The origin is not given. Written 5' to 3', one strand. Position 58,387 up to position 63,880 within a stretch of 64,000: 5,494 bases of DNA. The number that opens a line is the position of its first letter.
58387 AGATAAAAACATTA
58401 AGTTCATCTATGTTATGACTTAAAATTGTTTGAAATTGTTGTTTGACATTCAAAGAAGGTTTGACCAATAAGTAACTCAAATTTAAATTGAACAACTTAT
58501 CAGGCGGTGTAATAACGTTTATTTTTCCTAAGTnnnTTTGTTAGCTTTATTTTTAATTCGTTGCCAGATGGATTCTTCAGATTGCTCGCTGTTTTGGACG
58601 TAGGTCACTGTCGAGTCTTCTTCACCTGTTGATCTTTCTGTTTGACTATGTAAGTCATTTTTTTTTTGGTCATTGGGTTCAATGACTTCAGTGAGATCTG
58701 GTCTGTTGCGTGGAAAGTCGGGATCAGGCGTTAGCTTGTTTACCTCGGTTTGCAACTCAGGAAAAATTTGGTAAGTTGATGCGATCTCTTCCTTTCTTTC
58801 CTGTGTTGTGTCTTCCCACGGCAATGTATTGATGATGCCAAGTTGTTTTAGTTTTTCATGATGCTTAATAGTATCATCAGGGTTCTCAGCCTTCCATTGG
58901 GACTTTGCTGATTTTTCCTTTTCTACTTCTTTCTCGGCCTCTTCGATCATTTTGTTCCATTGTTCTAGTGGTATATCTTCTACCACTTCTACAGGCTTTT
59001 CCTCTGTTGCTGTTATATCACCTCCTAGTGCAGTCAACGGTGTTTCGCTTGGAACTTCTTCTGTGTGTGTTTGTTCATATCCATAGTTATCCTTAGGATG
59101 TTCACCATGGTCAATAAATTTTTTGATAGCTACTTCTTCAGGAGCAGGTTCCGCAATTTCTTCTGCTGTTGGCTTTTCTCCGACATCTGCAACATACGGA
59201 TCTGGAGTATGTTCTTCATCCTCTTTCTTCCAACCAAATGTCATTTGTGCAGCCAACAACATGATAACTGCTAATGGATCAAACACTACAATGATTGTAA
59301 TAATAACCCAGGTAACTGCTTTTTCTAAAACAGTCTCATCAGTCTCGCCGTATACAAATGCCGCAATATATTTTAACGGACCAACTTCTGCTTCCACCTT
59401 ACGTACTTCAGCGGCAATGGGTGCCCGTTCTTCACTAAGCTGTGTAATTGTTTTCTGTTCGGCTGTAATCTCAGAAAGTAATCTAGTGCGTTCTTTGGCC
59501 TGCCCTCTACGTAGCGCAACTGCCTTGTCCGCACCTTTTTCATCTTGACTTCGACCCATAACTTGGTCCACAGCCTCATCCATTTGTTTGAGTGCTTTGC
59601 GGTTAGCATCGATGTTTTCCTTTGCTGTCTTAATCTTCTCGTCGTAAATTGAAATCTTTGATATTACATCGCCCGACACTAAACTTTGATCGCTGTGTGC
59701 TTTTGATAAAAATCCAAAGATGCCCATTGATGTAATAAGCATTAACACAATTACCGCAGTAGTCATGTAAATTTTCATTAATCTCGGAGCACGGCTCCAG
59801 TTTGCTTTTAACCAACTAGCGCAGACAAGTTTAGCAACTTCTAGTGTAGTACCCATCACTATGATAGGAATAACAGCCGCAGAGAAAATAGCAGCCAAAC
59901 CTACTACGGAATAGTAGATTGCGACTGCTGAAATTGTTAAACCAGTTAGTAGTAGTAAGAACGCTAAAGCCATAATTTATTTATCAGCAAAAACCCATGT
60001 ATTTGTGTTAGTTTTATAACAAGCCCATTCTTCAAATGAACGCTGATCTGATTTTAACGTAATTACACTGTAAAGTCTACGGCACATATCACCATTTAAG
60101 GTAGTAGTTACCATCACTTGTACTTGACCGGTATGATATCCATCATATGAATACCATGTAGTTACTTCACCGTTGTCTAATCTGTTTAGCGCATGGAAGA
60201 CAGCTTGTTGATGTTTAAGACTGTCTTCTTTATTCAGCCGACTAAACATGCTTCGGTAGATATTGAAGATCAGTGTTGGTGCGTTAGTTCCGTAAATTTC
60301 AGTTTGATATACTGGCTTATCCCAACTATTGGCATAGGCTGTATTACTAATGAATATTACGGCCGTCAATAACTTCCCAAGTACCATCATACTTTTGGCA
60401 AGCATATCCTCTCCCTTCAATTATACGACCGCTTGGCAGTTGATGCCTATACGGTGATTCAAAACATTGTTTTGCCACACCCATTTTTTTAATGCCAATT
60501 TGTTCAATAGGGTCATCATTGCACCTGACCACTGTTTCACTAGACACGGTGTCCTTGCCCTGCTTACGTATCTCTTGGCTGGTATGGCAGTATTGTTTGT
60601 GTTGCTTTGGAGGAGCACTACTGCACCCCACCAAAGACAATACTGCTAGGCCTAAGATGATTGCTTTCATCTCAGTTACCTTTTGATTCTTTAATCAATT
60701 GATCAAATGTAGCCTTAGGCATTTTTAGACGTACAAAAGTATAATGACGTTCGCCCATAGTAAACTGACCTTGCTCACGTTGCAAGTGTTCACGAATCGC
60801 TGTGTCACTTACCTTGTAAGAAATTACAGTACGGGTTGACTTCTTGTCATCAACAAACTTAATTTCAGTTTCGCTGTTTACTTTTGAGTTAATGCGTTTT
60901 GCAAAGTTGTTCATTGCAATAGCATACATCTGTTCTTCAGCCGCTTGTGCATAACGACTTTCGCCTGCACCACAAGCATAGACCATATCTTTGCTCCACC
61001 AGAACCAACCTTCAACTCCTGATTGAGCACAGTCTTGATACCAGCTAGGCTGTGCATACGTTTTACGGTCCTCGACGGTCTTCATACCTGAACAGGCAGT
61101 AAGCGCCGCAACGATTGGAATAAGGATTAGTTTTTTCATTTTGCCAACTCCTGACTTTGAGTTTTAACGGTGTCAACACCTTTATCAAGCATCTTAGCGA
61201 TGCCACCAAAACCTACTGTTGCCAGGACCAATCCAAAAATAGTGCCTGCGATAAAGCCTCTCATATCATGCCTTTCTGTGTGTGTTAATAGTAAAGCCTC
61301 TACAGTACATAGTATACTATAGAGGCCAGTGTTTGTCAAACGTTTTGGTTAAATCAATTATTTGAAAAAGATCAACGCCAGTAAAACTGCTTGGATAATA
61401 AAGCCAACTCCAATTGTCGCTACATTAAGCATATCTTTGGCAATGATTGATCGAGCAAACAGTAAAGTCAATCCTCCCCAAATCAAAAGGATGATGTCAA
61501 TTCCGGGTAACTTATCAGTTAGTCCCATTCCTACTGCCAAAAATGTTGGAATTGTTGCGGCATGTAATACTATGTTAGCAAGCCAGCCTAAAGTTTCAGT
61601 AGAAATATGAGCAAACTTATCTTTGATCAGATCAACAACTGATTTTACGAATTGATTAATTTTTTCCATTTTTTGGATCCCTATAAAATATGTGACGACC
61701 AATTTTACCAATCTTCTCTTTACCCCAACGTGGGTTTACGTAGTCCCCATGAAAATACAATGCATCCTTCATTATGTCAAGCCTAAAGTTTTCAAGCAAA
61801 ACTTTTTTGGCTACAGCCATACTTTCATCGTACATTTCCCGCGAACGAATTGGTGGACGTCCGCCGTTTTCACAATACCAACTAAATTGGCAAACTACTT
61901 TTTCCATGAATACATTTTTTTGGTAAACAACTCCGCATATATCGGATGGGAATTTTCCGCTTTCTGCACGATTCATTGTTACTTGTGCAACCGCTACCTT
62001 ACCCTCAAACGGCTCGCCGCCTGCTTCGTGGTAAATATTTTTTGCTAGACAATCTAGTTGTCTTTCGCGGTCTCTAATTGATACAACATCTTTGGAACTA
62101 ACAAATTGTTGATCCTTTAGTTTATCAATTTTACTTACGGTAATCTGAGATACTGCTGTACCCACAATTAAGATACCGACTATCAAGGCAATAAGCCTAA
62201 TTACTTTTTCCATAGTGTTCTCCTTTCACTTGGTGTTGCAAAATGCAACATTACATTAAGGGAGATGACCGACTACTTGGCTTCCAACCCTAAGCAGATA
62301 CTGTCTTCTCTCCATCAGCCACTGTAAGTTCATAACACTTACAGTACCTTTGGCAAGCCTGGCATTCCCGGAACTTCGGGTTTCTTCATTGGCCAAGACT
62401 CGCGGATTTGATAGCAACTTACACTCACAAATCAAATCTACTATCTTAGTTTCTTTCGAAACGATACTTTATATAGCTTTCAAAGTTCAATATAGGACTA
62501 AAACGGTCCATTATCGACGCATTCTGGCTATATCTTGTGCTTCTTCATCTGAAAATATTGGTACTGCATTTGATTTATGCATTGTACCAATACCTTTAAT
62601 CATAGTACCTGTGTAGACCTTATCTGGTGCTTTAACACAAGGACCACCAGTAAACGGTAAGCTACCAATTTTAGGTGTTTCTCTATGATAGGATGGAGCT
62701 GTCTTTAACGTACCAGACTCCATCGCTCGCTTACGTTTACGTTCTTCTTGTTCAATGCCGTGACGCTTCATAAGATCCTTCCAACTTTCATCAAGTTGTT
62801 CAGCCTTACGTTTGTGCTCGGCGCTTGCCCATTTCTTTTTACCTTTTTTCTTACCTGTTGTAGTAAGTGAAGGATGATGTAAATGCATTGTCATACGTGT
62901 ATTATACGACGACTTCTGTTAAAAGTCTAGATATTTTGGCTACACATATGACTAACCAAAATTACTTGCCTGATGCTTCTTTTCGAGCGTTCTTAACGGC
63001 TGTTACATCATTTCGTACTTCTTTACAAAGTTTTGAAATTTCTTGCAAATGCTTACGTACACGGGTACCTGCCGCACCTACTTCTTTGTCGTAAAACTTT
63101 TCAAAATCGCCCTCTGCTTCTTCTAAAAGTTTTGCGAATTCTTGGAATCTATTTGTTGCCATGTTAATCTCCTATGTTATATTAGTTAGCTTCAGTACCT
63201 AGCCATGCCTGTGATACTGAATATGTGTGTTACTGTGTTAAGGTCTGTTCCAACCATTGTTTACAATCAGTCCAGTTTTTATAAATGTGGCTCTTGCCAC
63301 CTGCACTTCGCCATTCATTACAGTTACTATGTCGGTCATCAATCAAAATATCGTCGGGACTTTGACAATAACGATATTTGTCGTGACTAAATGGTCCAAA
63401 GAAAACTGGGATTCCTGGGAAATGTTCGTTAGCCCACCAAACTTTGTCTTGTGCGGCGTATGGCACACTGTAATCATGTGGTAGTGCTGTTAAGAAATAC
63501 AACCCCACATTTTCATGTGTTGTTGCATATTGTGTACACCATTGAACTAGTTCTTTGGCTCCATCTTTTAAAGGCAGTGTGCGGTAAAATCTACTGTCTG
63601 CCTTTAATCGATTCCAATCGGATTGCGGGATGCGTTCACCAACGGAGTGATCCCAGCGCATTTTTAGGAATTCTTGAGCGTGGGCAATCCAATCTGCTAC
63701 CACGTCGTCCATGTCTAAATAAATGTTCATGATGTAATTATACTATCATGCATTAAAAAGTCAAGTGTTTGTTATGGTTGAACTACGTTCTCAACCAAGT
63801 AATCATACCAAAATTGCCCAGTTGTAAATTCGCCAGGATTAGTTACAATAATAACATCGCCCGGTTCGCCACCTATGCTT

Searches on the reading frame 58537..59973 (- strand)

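Call 8: search_protein_families(library=phrogs, proteins=[window:58537-59973:-], max_evalue=0.00001)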
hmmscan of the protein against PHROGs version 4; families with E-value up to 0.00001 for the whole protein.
window:58537-59973:- (479 aa): 0 families

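Call 40: search_protein_families(library=pfam, proteins=[window:58537-59973:-], max_evalue=0.001)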
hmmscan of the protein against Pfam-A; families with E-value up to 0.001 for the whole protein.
window:58537-59973:- (479 aa): 1 family
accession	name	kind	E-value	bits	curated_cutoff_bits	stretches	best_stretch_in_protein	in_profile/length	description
PF00335.26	Tetraspanin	-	9.8e-05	22.6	32.1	1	2-119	7-104/225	Tetraspanin family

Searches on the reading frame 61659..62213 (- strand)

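Call 74: search_protein_families(library=pfam, proteins=[window:61659-62213:-], max_evalue=0.001)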
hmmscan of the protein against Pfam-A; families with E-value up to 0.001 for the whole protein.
window:61659-62213:- (185 aa): 1 family
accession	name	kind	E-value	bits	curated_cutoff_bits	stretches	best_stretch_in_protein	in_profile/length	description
PF07486.17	Hydrolase_2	-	4.7e-25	88.6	27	1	66-177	1-100/100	Cell Wall Hydrolase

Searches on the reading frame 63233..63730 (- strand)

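Call 74: search_protein_families(library=pfam, proteins=[window:63233-63730:-], max_evalue=0.001)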
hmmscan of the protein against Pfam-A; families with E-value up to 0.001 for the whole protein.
window:63233-63730:- (166 aa): 1 family
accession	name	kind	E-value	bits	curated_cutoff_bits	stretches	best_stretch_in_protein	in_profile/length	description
PF06941.18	NT5C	-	3.4e-08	34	24.8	1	3-143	4-146/180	5' nucleotidase, deoxy (Pyrimidine), cytosolic type C protein (NT5C)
